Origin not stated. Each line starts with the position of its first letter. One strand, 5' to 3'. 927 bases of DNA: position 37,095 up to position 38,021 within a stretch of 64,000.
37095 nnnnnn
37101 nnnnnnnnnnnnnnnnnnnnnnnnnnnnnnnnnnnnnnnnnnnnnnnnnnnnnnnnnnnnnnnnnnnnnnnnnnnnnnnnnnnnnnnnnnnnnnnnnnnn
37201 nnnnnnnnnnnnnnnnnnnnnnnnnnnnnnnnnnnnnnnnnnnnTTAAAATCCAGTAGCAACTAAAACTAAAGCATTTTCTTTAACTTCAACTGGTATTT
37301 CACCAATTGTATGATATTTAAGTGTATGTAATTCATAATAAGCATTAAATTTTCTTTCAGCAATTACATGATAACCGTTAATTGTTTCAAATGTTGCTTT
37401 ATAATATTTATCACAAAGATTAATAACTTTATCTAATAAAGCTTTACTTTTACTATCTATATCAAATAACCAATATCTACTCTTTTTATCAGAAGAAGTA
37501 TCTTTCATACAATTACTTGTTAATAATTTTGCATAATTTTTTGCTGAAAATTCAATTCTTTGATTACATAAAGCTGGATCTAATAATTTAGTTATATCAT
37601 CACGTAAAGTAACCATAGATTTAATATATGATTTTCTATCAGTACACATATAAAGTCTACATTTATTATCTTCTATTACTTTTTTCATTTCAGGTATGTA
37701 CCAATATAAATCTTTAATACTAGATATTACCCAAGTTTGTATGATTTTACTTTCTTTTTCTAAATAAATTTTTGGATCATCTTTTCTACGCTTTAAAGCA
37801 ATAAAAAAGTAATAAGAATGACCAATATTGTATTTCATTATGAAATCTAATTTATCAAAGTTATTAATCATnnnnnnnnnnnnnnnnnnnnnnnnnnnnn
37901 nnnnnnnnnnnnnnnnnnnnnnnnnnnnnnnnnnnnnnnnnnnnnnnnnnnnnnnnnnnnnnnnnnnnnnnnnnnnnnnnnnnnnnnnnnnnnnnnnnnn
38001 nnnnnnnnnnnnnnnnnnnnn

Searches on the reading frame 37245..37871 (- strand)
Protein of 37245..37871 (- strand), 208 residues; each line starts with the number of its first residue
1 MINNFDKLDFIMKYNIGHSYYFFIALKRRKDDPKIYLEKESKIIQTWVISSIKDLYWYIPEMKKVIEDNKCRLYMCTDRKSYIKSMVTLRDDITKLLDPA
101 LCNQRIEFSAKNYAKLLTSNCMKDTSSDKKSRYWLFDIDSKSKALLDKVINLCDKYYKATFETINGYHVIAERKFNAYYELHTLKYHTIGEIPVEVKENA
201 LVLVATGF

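Call 3: search_protein_families(library=pfam, proteins=[window:37245-37871:-], max_evalue=0.01)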
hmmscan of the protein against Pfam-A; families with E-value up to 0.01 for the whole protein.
window:37245-37871:- (208 aa): 0 families

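Call 4: search_protein_families(library=phrogs, proteins=[window:37245-37871:-], max_evalue=0.001)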
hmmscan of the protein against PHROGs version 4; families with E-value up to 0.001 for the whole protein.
window:37245-37871:- (208 aa): 1 family
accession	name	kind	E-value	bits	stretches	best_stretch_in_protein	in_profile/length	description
phrog_14949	-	unknown function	6.9e-09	36.6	1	1-185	4-209/240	-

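Call 18: search_solved_structures(query=window:37245-37871:-, max_evalue=10)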
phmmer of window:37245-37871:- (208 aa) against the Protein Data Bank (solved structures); distinct sequences matched with E-value up to 10: 7.
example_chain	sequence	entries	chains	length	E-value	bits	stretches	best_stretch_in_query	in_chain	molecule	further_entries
2gxa_A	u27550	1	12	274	0.056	16.3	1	127-200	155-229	Replication protein E1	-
4tqx_A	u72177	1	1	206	0.061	16.2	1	16-85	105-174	Sortase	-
7apd_B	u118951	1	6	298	0.065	16.1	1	127-200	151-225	Replication protein E1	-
2v9p_A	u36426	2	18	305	0.068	16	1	127-200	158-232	REPLICATION PROTEIN E1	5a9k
8snq_A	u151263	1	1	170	0.72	12.7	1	12-81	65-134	Sortase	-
7t8y_A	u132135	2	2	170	1.1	12.2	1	16-81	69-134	Sortase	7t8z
3rcc_A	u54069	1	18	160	1.5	11.7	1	17-81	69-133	Sortase SrtA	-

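Call 19: find_homologous_proteins(query=window:37245-37871:-, max_evalue=0.001)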
Query window:37245-37871:- (208 aa): 61 proteins with E <= 0.001 among 149 candidates.
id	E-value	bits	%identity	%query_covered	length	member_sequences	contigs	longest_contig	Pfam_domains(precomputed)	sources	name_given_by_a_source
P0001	1.2e-130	451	97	100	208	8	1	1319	-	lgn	-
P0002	6.0e-118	410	89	100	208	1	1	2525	-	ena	-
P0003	6.1e-116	403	88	100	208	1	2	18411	-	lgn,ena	-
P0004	7.2e-111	387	86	100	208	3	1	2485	-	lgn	-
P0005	8.4e-107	373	79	100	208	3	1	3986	-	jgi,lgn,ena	-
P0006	1.4e-102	360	77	100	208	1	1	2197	-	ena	-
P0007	1.5e-102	359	77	100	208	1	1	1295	-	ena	-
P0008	1.6e-102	359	79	100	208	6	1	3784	-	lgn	-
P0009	1.0e-100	353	79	100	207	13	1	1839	-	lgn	-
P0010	3.9e-100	352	78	100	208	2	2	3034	-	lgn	-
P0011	2.4e-91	323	70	100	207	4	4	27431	-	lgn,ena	-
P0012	2.0e-89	317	70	100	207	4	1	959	-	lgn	-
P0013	4.0e-63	231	78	64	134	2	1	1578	-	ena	-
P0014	8.8e-51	190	45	99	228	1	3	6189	-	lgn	-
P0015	2.7e-50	189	44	99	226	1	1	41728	-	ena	-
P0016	2.9e-50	189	44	100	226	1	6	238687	-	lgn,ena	-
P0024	5.7e-36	142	40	100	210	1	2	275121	-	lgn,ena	-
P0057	1.5e-25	108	37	100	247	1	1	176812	-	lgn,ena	-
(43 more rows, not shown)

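Call 20: find_encoding_contigs(protein=P0016, flank=6000, max_places=2)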
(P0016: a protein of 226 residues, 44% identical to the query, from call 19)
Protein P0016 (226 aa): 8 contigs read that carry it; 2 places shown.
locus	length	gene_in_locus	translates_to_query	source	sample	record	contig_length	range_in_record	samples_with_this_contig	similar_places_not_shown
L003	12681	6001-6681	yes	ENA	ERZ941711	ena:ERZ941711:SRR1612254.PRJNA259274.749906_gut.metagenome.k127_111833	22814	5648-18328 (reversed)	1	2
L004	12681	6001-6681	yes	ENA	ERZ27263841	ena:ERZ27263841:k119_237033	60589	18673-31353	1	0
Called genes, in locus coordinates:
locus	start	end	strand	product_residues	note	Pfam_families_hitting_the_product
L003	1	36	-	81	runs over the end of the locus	-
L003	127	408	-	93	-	-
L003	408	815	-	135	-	-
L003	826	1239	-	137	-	-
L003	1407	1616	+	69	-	-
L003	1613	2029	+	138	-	-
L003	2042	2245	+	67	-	-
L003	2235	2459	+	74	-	-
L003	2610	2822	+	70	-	-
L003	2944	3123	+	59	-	-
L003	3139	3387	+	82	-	-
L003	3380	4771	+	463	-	PF00464:SHMT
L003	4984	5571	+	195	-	PF00574:CLP_protease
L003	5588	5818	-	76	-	PF05265:DUF723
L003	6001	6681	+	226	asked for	-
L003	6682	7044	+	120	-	-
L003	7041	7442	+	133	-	-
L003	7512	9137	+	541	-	-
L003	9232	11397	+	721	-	PF01637:ATPase_2 (faint), PF12775:AAA_7 (faint), PF13191:AAA_16 (faint), PF00004:AAA (faint), PF17871:AAA_lid_9, PF07724:AAA_2, PF07728:AAA_5, PF10431:ClpB_D2-small, +2 more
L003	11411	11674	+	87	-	-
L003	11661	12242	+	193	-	-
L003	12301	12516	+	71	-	-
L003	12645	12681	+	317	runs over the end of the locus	PF01155:HypA (faint), PF05265:DUF723, PF14311:DUF4379 (weak), PF05265:DUF723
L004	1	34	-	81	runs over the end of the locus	-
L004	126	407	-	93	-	-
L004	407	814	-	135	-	-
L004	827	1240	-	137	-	-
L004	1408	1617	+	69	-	-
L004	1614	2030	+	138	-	-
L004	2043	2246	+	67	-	-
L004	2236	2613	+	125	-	-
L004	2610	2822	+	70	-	-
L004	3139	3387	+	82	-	-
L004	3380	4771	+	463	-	PF00464:SHMT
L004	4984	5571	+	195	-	PF00574:CLP_protease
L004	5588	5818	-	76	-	PF05265:DUF723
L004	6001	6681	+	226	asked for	-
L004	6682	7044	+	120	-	-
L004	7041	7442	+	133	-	-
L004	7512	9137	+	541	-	-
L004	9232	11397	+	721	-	PF01637:ATPase_2 (faint), PF12775:AAA_7 (faint), PF13191:AAA_16 (faint), PF00004:AAA (faint), PF17871:AAA_lid_9, PF07724:AAA_2, PF07728:AAA_5, PF10431:ClpB_D2-small, +2 more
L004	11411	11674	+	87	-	-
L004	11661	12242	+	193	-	-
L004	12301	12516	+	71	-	-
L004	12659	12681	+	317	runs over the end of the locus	PF01155:HypA (faint), PF05265:DUF723, PF14311:DUF4379 (weak), PF05265:DUF723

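Call 21: find_encoding_contigs(protein=P0024, flank=6000, max_places=2)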
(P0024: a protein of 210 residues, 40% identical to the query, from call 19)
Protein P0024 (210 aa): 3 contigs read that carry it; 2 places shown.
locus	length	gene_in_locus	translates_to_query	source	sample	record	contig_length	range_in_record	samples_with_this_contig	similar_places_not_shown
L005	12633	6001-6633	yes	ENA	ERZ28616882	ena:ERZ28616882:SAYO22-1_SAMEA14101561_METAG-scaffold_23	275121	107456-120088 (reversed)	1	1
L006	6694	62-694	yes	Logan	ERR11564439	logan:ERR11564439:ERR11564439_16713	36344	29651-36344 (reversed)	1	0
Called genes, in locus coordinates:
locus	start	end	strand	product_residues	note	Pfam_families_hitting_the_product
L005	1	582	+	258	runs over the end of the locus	PF02086:MethyltransfD12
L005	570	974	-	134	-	-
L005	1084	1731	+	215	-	-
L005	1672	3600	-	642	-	-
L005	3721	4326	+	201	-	-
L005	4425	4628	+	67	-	-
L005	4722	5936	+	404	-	PF21189:PHA02142, PF09414:RNA_ligase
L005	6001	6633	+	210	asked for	-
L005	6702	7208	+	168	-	-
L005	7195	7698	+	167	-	-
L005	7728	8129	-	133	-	-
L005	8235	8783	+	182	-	-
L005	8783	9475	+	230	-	-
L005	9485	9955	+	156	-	-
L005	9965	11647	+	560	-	-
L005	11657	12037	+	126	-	-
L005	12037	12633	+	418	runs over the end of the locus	PF13238:AAA_18 (faint), PF13671:AAA_33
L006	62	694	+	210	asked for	-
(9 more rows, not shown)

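Call 22: find_encoding_contigs(protein=P0057, flank=6000, max_places=2)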
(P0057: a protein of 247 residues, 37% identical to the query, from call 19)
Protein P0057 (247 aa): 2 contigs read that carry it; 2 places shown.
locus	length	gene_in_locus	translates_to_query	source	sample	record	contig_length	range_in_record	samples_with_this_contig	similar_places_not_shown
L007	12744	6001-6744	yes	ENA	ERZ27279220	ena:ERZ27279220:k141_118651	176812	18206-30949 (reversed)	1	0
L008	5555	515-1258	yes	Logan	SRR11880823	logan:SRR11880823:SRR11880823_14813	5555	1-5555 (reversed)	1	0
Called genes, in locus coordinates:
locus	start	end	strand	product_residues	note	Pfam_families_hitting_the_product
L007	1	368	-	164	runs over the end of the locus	PF08722:Tn7_TnsA-like_N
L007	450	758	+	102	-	-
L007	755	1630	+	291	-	PF00149:Metallophos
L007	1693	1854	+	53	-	-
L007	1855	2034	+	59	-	-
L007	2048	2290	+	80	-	-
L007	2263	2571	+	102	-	-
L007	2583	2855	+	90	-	-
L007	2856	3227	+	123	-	-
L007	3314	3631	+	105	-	-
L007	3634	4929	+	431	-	PF00464:SHMT, PF00155:Aminotran_1_2 (faint), PF00464:SHMT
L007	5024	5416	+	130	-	-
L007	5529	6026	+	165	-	-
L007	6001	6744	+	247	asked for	-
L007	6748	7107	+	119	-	-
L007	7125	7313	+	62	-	-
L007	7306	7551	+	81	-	PF25189:Tad8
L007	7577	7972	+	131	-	-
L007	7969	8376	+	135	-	PF03013:Pyr_excise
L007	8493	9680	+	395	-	PF07282:Cas12f1-like_TNB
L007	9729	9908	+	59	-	-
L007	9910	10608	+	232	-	-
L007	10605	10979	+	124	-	-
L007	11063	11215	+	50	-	-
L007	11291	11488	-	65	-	-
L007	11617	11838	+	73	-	-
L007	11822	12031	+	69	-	-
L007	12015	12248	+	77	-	-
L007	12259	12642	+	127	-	-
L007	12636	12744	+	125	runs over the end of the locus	PF04965:GPW_gp25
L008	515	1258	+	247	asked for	-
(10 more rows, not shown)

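Call 31: search_protein_families(library=ncbifam, proteins=[window:37245-37871:-], max_evalue=0.01)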
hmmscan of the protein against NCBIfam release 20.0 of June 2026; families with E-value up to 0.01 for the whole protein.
window:37245-37871:- (208 aa): 0 families

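Call 32: search_protein_families(library=padloc, proteins=[window:37245-37871:-], max_evalue=0.01)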
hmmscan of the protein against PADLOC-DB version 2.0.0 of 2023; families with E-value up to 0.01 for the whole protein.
window:37245-37871:- (208 aa): 0 families

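Call 37: predict_structure(alignment_id=A1)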
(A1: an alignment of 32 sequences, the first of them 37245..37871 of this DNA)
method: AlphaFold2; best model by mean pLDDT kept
length: 208 residues; sequences in the alignment: 32
mean_pLDDT: 89.5   pTM: 0.85
mean pLDDT of the five models: 89.5, 88.8, 88.3, 85.7, 82.5
residues with pLDDT >= 90: 130; 70-90: 67; 50-70: 11; < 50: 0
segments of 3 or more residues with pLDDT < 50: none
pLDDT, mean of each block of 10 residues (from residue 1): 95 90 93 74 93 95 96 95 91 85 76 79 87 95 95 96 97 92 72 88 96
secondary structure, 60 per line:
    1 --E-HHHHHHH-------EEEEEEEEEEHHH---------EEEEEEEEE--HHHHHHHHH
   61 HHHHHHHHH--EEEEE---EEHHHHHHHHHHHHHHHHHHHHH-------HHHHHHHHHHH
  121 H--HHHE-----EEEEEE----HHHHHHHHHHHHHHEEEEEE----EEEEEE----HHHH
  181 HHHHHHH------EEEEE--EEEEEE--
elements in order: H5-11 E19-28 E41-49 H52-69 E72-76 H82-102 H110-121 E133-138 H143-156 E157-162 E167-172 H177-187 E194-198 E201-206

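Call 49: search_protein_families(library=ncbifam, proteins=[L003:9232-11397:+, L003:7512-9137:+, L003:6682-7044:+], max_evalue=0.001)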
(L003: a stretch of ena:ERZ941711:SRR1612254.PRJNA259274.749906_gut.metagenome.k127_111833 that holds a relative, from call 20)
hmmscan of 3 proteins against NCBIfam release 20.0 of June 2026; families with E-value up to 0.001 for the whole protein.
L003:9232-11397:+ (721 aa): 19 families
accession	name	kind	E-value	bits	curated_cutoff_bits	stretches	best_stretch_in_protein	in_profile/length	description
TIGR03346.1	chaperone_ClpB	equivalog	4.7e-113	379.2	1232.1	1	19-691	176-837/853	ATP-dependent chaperone ClpB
TIGR02639.1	ClpA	equivalog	2.3e-104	350.1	993.15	2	385-687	423-722/734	ATP-dependent Clp protease ATP-binding subunit ClpA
TIGR03345.1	VI_ClpV1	equivalog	3.1e-91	306.9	884.95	1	19-690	190-841/852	type VI secretion system ATPase TssH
NF008118.0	PRK10865.1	equivalog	2.9e-86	290.1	1417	1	19-686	181-835/857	ATP-dependent chaperone ClpB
NF008263.0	PRK11034.1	equivalog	2.5e-81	273.7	1350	2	392-708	431-745/758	ATP-dependent Clp protease ATP-binding subunit ClpA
NF033606.1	heat_AAA_ClpK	exception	5e-80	269.6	1900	2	365-688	558-887/949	heat shock survival AAA family ATPase ClpK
NF033607.0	disagg_AAA_ClpG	exception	1.8e-79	267.8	1900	2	345-689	527-866/932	AAA family protein disaggregase ClpG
NF001679.0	PRK00440.1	equivalog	3.7e-08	32.8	303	1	417-477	16-67/322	replication factor C small subunit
NF009067.0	PRK12402.1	equivalog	2.2e-07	30.2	317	0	435-491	22-80/340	replication factor C small subunit 2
TIGR02640.1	gas_vesic_GvpN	equivalog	1.5e-06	27.9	266.8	0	452-473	24-45/262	gas vesicle protein GvpN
NF005304.0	PRK06835.1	equivalog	2.1e-06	27.1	215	1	440-491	175-225/330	ATP-binding protein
NF038214.1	IS21_help_AAA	equivalog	6.9e-06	25.9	200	0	450-486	91-127/232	IS21-like element helper ATPase IstB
TIGR03420.1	DnaA_homol_Hda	equivalog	8.9e-06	25.4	194.8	0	437-490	26-79/226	DnaA regulatory inactivator Hda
NF047747.1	PrtsmActNtasePan2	equivalog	1.6e-05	24.4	700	1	307-492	39-225/397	proteasome-activating nucleotidase Pan2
TIGR02397.1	dnaX_nterm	equivalog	7.2e-05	22.2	250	1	418-473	13-60/355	DNA polymerase III subunit gamma/tau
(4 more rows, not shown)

L003:7512-9137:+ (541 aa): 0 families

L003:6682-7044:+ (120 aa): 0 families
